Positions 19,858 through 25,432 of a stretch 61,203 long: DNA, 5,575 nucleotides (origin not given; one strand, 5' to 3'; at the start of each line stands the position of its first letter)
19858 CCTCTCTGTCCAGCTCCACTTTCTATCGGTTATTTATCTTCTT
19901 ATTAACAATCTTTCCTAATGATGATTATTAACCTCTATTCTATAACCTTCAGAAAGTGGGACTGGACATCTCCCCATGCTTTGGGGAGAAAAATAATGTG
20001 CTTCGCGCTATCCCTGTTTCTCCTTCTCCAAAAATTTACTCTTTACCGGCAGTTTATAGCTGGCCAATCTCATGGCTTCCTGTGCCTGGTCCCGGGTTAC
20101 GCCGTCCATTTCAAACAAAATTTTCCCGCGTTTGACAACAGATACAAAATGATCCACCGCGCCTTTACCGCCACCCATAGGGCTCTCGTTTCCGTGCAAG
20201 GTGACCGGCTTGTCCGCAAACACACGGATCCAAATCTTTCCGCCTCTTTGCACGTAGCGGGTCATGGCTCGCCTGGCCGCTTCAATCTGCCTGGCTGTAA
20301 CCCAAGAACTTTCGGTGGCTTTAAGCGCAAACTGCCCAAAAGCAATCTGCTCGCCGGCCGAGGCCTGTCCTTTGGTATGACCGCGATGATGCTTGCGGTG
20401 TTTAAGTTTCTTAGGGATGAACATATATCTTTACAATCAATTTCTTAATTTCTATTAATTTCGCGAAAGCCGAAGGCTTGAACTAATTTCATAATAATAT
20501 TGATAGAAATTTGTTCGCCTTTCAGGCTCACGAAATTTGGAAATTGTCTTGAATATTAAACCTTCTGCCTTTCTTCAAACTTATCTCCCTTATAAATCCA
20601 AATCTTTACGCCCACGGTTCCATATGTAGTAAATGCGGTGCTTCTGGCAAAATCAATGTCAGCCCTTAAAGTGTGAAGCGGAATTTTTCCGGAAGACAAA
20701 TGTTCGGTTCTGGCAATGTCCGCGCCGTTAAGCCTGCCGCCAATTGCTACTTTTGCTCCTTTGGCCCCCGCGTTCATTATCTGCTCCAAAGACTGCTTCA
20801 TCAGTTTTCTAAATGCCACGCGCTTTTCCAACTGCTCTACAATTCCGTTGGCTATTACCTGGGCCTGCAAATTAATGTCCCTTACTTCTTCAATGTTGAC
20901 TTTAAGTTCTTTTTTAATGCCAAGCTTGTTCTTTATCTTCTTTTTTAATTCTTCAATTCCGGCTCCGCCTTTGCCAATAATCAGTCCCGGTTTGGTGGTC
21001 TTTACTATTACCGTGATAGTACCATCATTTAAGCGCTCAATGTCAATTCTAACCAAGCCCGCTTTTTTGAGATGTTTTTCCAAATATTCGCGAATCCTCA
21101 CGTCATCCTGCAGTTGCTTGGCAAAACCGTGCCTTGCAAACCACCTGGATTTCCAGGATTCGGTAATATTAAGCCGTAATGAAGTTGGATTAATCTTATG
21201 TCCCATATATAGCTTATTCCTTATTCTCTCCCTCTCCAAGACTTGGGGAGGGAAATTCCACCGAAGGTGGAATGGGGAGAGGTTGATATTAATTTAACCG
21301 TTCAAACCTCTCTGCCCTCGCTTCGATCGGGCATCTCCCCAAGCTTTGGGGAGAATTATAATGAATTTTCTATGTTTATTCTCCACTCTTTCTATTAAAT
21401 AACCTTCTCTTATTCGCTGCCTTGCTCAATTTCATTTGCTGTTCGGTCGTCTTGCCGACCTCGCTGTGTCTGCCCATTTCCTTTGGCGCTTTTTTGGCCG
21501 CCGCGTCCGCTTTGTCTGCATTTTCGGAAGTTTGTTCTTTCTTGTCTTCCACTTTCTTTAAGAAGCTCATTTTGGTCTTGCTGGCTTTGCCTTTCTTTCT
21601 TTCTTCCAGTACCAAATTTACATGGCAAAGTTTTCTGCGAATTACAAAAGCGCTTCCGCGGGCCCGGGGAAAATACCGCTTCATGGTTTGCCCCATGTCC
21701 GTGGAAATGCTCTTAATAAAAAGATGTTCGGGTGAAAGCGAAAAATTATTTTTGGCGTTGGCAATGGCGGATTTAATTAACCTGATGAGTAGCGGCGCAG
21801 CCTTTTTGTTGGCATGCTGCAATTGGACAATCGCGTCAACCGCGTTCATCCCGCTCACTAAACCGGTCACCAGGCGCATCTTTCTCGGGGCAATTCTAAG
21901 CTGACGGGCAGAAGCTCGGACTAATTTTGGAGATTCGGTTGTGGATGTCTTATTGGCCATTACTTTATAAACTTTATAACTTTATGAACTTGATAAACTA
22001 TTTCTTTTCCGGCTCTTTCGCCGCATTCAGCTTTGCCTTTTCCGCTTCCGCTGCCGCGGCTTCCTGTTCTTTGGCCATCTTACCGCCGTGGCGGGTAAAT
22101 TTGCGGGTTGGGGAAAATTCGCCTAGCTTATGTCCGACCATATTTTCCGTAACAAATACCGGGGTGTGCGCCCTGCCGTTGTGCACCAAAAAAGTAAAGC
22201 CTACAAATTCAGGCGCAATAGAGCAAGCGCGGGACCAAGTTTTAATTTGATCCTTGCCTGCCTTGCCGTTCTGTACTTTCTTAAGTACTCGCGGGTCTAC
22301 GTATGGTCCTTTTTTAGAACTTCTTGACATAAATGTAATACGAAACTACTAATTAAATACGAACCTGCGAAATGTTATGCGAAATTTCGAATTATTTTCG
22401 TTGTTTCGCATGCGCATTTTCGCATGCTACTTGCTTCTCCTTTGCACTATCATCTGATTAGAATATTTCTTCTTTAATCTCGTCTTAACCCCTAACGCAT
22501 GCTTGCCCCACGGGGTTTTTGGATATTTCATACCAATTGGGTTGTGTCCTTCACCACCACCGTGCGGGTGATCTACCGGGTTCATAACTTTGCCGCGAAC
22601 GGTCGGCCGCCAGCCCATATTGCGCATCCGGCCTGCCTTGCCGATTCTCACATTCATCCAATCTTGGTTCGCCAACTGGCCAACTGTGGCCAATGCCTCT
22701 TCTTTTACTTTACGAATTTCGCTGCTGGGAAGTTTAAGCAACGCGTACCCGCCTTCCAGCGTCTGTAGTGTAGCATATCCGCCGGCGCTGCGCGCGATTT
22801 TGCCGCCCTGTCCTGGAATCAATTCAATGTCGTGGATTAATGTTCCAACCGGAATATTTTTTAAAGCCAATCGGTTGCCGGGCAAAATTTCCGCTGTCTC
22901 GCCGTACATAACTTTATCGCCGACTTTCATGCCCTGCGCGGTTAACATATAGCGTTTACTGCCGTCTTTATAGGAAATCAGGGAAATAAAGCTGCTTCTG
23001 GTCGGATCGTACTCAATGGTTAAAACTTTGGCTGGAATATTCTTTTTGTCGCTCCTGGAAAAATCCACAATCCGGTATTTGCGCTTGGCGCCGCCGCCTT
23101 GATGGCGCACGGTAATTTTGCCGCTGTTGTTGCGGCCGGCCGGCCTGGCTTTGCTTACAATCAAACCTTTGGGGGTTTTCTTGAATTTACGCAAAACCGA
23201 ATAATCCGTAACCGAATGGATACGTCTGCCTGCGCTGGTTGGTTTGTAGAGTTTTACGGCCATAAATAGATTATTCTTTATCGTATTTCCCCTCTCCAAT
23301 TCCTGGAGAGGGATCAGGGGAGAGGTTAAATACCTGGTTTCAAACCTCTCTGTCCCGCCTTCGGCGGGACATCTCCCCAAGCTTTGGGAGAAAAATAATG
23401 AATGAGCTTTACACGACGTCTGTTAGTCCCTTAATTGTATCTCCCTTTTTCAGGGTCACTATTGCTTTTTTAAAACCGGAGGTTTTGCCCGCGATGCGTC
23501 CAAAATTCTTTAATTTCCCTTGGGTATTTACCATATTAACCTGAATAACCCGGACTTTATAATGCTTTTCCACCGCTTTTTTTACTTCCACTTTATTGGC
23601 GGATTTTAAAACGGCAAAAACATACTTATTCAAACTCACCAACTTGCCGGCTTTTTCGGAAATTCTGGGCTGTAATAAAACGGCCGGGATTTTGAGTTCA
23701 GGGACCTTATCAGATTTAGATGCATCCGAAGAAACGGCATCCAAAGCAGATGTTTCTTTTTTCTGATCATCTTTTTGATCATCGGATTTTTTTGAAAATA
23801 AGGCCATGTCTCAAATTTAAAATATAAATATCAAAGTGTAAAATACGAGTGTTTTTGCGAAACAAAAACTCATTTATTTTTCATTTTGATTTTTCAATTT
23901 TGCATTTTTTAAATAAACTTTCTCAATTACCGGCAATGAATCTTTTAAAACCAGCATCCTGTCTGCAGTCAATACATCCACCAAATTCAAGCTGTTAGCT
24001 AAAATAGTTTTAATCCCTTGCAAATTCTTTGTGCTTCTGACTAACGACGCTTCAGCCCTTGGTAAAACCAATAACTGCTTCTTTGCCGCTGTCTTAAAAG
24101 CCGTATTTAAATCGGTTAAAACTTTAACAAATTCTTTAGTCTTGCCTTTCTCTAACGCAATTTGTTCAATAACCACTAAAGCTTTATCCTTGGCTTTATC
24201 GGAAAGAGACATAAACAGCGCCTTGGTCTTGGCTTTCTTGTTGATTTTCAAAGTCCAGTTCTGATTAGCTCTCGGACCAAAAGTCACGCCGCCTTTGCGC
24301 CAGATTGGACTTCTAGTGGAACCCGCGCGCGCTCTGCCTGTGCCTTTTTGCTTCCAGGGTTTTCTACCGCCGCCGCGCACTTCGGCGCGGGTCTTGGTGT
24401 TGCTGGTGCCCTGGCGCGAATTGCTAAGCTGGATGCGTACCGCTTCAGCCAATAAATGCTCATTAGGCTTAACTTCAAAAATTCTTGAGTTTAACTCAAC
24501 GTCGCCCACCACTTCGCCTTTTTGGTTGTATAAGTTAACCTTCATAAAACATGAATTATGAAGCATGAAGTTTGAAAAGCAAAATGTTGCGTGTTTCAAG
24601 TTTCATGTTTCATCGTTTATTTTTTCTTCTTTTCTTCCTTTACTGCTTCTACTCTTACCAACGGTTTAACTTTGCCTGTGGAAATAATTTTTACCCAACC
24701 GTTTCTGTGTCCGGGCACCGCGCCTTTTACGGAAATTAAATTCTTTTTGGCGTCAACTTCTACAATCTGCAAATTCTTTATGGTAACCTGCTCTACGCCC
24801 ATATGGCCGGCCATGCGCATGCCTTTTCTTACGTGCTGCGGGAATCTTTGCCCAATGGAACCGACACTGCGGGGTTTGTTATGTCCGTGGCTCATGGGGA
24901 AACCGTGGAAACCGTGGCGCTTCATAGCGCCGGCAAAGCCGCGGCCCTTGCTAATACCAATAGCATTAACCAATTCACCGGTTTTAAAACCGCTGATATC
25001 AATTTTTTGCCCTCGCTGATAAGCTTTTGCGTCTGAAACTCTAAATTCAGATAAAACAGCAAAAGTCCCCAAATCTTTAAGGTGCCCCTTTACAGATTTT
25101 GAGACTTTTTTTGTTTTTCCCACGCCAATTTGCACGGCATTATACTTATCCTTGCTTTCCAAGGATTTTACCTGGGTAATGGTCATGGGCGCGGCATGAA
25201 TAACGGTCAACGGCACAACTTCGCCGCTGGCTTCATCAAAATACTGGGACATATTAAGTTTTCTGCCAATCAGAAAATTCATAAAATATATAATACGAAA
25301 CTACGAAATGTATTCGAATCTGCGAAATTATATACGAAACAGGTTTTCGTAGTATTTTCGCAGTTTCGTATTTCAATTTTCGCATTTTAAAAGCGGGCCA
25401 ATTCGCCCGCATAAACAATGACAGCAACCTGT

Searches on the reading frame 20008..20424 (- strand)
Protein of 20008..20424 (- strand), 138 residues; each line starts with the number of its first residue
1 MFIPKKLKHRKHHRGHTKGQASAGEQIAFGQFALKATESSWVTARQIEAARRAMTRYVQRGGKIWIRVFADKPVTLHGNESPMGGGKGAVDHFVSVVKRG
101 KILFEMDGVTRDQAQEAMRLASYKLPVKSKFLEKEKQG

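Call 37: search_protein_families(library=pfam, proteins=[window:20008-20424:-], max_evalue=0.01)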
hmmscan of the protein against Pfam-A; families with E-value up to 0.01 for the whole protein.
window:20008-20424:- (138 aa): 1 family
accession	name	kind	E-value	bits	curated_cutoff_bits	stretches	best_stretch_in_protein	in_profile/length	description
PF00252.24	Ribosomal_L16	-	3e-45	153.8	27.9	1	4-131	1-131/132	Ribosomal protein L16p/L10e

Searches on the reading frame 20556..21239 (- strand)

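Call 37: search_protein_families(library=pfam, proteins=[window:20556-21239:-], max_evalue=0.01)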
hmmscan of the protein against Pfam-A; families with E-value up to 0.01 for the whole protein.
window:20556-21239:- (227 aa): 4 families
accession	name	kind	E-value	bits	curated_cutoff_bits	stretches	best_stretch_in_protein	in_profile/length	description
PF00189.25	Ribosomal_S3_C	-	1e-32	113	34.1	1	133-215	1-83/83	Ribosomal protein S3, C-terminal domain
PF07650.23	KH_2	-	1.7e-13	50.6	22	1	49-120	2-74/78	KH domain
PF05316.17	VAR1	-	0.0015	19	33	1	103-215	89-192/195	Mitochondrial ribosomal protein (VAR1)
PF13083.13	KH_KhpA-B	-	0.0053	17.1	32.1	1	49-95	4-51/73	KhpA/KhpB, KH domain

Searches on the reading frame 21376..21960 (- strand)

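Call 37: search_protein_families(library=pfam, proteins=[window:21376-21960:-], max_evalue=0.01)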
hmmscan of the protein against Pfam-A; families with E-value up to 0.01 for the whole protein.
window:21376-21960:- (194 aa): 1 family
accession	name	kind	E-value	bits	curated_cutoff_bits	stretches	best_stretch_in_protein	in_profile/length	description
PF00237.24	Ribosomal_L22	-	4.2e-30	104.4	28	1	16-119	1-104/104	Ribosomal protein L22p/L17e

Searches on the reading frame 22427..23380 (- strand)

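Call 38: search_protein_families(library=pfam, proteins=[window:22427-23380:-], max_evalue=0.01)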
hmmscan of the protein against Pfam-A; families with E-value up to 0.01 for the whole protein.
window:22427-23380:- (317 aa): 2 families
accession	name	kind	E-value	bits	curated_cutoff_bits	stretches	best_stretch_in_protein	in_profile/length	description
PF03947.24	Ribosomal_L2_C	-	9.7e-48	161.8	33.7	1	167-292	2-126/126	Ribosomal Proteins L2, C-terminal domain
PF00181.30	Ribosomal_L2_N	-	2.5e-34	117.6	23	1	82-158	1-76/77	Ribosomal Proteins L2, RNA binding N-terminal domain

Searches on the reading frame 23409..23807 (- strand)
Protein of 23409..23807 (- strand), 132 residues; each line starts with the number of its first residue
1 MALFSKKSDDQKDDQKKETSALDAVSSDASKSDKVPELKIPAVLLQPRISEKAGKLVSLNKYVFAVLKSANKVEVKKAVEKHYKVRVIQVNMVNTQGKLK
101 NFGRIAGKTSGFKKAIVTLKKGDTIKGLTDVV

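Call 71: search_protein_families(library=pfam, proteins=[window:23409-23807:-], max_evalue=0.001)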
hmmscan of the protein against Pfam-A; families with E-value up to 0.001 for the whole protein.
window:23409-23807:- (132 aa): 1 family
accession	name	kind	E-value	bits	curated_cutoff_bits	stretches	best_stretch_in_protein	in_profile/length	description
PF00276.25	Ribosomal_L23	-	2e-27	95.9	30.8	1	43-126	2-85/86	Ribosomal protein L23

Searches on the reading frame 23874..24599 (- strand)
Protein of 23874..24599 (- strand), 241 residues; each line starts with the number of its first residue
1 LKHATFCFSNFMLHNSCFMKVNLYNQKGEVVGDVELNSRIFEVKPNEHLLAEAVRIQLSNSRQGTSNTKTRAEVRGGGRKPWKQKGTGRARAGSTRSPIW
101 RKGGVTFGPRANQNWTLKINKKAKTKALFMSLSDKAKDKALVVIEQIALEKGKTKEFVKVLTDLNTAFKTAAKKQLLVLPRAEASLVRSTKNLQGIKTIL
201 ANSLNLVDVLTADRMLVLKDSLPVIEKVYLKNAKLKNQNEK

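Call 71: search_protein_families(library=pfam, proteins=[window:23874-24599:-], max_evalue=0.001)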
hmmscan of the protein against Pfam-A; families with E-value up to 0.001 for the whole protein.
window:23874-24599:- (241 aa): 1 family
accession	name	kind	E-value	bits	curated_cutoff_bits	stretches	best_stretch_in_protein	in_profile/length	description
PF00573.27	Ribosomal_L4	-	1.1e-61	208.3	25.8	1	34-227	1-189/190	Ribosomal protein L4/L1 family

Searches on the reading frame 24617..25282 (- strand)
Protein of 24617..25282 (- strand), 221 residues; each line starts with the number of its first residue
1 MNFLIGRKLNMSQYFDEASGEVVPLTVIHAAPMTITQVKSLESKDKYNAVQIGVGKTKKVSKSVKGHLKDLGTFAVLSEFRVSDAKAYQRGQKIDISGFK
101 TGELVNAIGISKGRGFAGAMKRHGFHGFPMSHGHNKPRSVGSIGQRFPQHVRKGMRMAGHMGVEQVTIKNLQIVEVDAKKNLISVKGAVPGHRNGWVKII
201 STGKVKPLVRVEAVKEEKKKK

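Call 71: search_protein_families(library=pfam, proteins=[window:24617-25282:-], max_evalue=0.001)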
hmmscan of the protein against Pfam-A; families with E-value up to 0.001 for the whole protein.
window:24617-25282:- (221 aa): 1 family
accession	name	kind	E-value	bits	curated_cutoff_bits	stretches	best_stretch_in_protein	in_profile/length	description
PF00297.29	Ribosomal_L3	-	8.8e-15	55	22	1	96-178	209-290/369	Ribosomal protein L3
